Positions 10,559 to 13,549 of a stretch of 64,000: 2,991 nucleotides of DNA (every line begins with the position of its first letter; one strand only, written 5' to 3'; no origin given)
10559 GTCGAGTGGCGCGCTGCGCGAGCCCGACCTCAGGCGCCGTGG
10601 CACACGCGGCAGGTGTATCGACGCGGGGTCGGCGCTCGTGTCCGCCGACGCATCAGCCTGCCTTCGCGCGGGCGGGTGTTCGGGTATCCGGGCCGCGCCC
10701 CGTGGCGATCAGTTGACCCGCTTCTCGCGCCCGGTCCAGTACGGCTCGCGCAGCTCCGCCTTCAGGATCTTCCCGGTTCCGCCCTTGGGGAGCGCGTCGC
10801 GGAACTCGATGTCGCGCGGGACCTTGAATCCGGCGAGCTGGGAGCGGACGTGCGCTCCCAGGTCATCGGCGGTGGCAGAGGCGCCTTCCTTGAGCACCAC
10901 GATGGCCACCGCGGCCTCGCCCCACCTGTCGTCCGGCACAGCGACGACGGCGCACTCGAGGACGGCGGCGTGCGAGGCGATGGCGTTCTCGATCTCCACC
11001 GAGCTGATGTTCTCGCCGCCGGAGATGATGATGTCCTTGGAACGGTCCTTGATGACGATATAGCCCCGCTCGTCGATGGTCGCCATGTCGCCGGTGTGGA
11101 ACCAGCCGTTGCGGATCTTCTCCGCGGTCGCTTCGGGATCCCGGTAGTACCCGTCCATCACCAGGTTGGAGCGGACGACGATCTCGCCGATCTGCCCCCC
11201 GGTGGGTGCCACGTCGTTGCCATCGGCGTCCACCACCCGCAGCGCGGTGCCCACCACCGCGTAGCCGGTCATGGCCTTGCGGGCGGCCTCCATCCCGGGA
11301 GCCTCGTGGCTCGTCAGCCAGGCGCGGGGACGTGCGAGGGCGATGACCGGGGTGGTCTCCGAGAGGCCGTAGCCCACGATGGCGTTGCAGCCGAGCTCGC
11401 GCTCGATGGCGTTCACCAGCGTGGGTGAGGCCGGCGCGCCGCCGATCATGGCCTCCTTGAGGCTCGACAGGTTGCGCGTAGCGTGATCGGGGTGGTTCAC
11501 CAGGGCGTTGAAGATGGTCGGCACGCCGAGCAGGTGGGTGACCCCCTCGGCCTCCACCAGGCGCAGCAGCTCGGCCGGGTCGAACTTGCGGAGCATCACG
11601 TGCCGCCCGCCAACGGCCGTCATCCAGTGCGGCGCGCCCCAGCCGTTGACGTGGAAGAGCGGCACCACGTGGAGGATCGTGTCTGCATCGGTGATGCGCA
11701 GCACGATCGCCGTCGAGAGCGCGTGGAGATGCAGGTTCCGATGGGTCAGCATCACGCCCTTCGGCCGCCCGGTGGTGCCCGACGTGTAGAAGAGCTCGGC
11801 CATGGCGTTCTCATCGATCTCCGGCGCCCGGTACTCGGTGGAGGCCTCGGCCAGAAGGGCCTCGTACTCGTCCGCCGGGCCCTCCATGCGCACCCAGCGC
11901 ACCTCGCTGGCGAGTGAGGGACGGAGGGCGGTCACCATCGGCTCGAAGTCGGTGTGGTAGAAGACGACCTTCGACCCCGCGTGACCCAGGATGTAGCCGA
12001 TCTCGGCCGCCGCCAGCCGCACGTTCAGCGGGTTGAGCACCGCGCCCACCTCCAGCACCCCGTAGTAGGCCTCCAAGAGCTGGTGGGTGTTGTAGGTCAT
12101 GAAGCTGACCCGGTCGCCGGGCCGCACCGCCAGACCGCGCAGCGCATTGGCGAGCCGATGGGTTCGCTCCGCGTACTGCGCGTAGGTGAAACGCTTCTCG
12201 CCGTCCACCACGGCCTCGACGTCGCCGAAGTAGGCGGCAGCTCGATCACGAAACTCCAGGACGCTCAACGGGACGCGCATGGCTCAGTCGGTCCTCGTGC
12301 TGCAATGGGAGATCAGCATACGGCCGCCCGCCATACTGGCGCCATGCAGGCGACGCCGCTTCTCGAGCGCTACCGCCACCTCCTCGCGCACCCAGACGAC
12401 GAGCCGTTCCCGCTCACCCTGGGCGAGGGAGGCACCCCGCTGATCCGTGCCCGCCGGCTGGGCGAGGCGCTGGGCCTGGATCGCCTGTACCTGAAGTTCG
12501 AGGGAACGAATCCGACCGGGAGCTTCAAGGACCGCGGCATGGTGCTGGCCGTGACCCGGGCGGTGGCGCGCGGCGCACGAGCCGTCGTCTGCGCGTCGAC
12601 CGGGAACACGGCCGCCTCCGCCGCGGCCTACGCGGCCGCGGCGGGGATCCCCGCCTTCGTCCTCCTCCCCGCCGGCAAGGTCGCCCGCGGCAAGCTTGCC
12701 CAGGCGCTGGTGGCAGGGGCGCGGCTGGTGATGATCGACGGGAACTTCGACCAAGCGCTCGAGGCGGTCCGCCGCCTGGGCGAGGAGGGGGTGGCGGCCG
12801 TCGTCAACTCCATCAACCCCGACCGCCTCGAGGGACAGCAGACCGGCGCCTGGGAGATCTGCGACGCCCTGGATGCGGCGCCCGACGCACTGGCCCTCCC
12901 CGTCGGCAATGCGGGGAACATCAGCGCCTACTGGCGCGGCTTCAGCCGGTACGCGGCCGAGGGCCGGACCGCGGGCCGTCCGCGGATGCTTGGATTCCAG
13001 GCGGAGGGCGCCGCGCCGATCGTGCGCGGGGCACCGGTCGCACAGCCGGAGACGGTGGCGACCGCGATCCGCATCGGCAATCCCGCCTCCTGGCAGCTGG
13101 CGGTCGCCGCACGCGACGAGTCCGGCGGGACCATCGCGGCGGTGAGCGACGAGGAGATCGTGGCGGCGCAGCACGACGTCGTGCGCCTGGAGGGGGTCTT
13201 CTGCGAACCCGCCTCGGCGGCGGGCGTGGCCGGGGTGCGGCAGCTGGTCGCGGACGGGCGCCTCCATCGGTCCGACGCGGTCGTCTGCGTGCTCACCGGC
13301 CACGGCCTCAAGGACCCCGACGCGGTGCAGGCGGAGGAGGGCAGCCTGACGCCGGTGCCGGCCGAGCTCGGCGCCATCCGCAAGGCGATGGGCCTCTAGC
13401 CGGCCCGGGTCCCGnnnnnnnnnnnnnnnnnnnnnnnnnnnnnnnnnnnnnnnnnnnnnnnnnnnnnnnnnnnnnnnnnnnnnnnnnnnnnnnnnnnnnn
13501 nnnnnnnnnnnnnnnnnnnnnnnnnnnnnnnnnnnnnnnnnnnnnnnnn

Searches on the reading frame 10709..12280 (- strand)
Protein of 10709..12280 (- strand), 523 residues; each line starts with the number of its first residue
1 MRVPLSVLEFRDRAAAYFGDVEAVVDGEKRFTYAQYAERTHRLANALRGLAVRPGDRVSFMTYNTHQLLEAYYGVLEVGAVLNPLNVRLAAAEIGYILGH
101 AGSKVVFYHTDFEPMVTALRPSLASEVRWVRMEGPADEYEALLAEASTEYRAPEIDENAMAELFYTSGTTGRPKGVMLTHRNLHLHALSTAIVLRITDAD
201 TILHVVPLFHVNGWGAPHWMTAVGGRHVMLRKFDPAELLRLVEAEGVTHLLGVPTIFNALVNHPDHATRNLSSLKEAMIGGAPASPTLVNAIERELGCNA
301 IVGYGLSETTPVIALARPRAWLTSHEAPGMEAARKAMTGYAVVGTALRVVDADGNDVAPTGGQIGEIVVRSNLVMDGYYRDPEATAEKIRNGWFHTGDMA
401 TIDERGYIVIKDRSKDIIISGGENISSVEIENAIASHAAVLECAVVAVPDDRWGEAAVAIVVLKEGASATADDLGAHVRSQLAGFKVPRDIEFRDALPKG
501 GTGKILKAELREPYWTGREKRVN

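Call 7: search_protein_families(library=pfam, proteins=[window:10709-12280:-], max_evalue=0.001)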
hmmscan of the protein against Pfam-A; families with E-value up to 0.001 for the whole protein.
window:10709-12280:- (523 aa): 2 families
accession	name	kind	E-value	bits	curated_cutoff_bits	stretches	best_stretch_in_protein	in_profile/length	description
PF00501.34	AMP-binding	-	5.5e-88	295.8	29.9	1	13-379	3-384/384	AMP-binding enzyme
PF13193.12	AMP-binding_C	-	9.6e-24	84.6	24.5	1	429-504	1-76/76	AMP-binding enzyme C-terminal domain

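Call 67: search_protein_families(library=ncbifam, proteins=[window:10709-12280:-], max_evalue=1e-10)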
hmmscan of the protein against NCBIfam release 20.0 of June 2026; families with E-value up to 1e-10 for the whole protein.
window:10709-12280:- (523 aa): 103 families (the best 25 are shown)
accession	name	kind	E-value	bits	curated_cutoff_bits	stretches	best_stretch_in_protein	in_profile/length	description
NF004837.0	PRK06187.1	subfamily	7.7e-176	585.4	476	1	4-522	7-530/531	long-chain-fatty-acid--CoA ligase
NF006020.0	PRK08162.1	subfamily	4.2e-139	464.4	677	1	3-512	17-536/545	acyl-CoA synthetase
NF006182.0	PRK08316.1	subfamily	3.2e-122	408.7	663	1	9-515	15-518/523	fatty acyl-CoA synthetase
NF005426.0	PRK07008.1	equivalog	6e-121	404.7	822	1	1-514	10-535/545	3-(methylthio)propionyl-CoA ligase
NF005801.1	PRK07656.1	equivalog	6.7e-109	364.8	657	1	11-511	7-500/500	FadD3 family acyl-CoA ligase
NF004674.0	PRK06018.1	subfamily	4.3e-107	359.1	766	1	5-513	10-533/544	long-chain-fatty-acid--CoA ligase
NF005307.0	PRK06839.1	equivalog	9.4e-104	347.8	748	1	20-511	17-490/496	o-succinylbenzoate--CoA ligase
NF005676.0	PRK07470.1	equivalog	1.1e-102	344.5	774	1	12-512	27-527/544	acyl-CoA synthetase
NF009233.0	PRK12583.1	subfamily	1.1e-99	334.4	832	2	151-512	194-548/558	fatty acid CoA ligase family protein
NF005702.0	PRK07514.1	subfamily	3.7e-95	319.2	558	1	25-514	24-500/506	malonyl-CoA synthase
NF005857.1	PRK07786.1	exception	3.7e-94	316.1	733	1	29-514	33-512/513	fatty-acid--CoA ligase FadD5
NF052269.1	Staph_lig_FadD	equivalog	4.4e-93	312.3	650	1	15-512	10-491/499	long-chain-fatty-acid--CoA ligase FadD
NF004797.0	PRK06145.1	equivalog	3.4e-92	309.4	850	1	20-514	17-495/499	acyl-CoA synthetase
NF006572.0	PRK09088.1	equivalog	9e-89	298.4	696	1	28-512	26-485/491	acyl-CoA synthetase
NF004114.0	PRK05605.1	equivalog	9.1e-89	298.3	766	1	143-513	202-568/575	long-chain-fatty-acid--CoA ligase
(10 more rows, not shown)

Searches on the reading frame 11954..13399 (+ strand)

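Call 7: search_protein_families(library=pfam, proteins=[window:11954-13399:+], max_evalue=0.001)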
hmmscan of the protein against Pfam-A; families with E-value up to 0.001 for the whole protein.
window:11954-13399:+ (481 aa): 1 family
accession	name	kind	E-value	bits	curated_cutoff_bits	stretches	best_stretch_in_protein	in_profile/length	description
PF00291.31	PALP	-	1.5e-72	244.9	35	1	155-449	2-295/295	Pyridoxal-phosphate dependent enzyme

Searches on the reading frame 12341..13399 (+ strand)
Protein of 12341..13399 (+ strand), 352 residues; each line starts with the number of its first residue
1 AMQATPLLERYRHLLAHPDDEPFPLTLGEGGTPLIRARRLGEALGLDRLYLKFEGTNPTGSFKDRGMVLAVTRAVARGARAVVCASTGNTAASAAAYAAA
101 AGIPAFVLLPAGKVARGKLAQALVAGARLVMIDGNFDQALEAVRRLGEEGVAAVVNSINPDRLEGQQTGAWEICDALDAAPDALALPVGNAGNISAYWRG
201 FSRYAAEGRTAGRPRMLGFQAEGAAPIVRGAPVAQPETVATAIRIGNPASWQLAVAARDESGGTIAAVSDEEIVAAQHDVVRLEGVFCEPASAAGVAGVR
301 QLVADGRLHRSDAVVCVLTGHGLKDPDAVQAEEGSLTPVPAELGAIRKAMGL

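Call 67: search_protein_families(library=ncbifam, proteins=[window:12341-13399:+], max_evalue=1e-10)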
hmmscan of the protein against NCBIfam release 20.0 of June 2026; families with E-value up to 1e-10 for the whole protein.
window:12341-13399:+ (352 aa): 30 families (the best 25 are shown)
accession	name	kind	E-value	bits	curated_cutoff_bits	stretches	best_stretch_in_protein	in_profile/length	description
TIGR00260.1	thrC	equivalog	9.4e-91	304.5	167.1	1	9-327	2-340/340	threonine synthase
NF006050.0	PRK08197.1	equivalog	6.2e-63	213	303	1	8-333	58-392/406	threonine synthase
NF004170.0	PRK05638.1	equivalog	2.6e-57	194.3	421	1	11-326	49-359/442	threonine synthase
NF004996.0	PRK06381.1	equivalog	2.8e-41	141.6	266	1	30-321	14-317/319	threonine synthase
NF006205.0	PRK08329.1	equivalog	1.5e-35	122.8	358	1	47-324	72-345/347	threonine synthase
NF005035.0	PRK06450.1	equivalog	7e-32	110.6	301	1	25-324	52-336/338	threonine synthase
NF006390.0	PRK08639.1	equivalog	9.5e-23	80.8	421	1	32-320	26-312/418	threonine ammonia-lyase IlvA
TIGR01127.1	ilvA_1Cterm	equivalog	8.1e-22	77.7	378.75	1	32-319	1-282/380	threonine ammonia-lyase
NF005680.0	PRK07476.1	equivalog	1.7e-19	70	413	1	32-323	24-311/326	hydroxyectoine utilization dehydratase EutB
TIGR02079.1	THD1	equivalog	4.3e-19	68.6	440.55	1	32-321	17-305/410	threonine ammonia-lyase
NF005600.0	PRK07334.1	equivalog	6.6e-19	67.8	496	1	32-320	29-309/408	threonine ammonia-lyase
NF006094.0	PRK08246.1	subfamily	5e-18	65.6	331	1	32-300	24-283/310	serine/threonine dehydratase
NF005292.0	PRK06815.1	equivalog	1.5e-17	63.6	371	1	32-195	22-184/320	threonine/serine dehydratase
TIGR03844.1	cysteate_syn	equivalog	1.9e-17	63.1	324.9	1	36-229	67-268/398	cysteate synthase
NF009130.0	PRK12483.1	subfamily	6.6e-17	61.3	801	1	32-319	38-322/521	threonine ammonia-lyase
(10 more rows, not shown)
